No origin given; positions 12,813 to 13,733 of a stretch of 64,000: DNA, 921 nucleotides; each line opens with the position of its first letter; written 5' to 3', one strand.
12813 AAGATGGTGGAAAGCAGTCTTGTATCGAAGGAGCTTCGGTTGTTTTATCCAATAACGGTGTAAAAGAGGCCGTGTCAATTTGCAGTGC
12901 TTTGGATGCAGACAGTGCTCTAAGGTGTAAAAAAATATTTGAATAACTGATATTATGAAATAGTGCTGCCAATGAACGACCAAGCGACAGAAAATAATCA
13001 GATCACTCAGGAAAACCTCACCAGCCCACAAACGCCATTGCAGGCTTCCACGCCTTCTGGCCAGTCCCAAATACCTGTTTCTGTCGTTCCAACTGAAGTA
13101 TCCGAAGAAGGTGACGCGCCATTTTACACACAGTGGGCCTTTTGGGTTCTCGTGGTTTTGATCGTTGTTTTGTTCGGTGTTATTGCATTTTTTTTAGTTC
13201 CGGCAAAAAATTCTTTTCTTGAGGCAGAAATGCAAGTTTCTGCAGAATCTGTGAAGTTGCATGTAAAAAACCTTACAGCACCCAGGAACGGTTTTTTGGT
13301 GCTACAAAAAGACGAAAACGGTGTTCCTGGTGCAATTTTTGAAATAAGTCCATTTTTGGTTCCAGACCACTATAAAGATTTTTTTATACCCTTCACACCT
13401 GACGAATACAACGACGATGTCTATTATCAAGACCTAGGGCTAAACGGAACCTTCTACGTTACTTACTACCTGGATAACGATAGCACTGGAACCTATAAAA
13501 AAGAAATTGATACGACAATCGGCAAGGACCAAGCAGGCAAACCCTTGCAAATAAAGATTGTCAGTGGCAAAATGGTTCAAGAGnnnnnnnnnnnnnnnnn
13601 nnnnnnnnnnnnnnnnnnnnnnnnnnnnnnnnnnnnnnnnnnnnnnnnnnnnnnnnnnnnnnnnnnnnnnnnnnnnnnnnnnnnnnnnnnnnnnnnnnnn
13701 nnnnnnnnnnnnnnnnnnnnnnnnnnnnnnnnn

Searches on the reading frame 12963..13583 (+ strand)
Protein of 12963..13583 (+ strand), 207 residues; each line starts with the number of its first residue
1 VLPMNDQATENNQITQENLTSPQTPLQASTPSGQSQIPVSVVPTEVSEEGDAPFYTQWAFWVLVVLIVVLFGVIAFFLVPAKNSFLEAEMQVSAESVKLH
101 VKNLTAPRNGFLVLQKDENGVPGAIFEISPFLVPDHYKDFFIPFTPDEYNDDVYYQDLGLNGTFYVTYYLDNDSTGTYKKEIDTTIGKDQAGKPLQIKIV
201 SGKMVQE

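Call 4: search_protein_families(library=pfam, proteins=[window:12963-13583:+], max_evalue=1)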
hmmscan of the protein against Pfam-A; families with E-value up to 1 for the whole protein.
window:12963-13583:+ (207 aa): 3 families
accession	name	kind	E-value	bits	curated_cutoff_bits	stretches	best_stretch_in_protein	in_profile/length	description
PF23951.1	DUF7282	-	0.0016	19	27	1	95-181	11-88/112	Domain of unknown function (DUF7282)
PF09911.14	DUF2140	-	0.047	13.6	34.3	1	57-98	4-46/187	Uncharacterized protein conserved in bacteria (DUF2140)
PF05545.16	FixQ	-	0.86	10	29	0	60-82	12-34/49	Cbb3-type cytochrome oxidase component FixQ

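Call 37: search_protein_families(library=ncbifam, proteins=[window:12963-13583:+], max_evalue=0.1)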
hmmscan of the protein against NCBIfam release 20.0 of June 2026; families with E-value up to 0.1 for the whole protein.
window:12963-13583:+ (207 aa): 2 families
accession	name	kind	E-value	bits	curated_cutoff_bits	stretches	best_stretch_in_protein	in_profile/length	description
NF005411.0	PRK06975.1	equivalog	0.011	14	414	1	7-103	278-371/660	fused uroporphyrinogen-III synthase HemD/membrane protein HemX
NF006283.1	PRK08455.1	equivalog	0.043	13.4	187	1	62-133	25-94/182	flagellar basal body-associated protein FliL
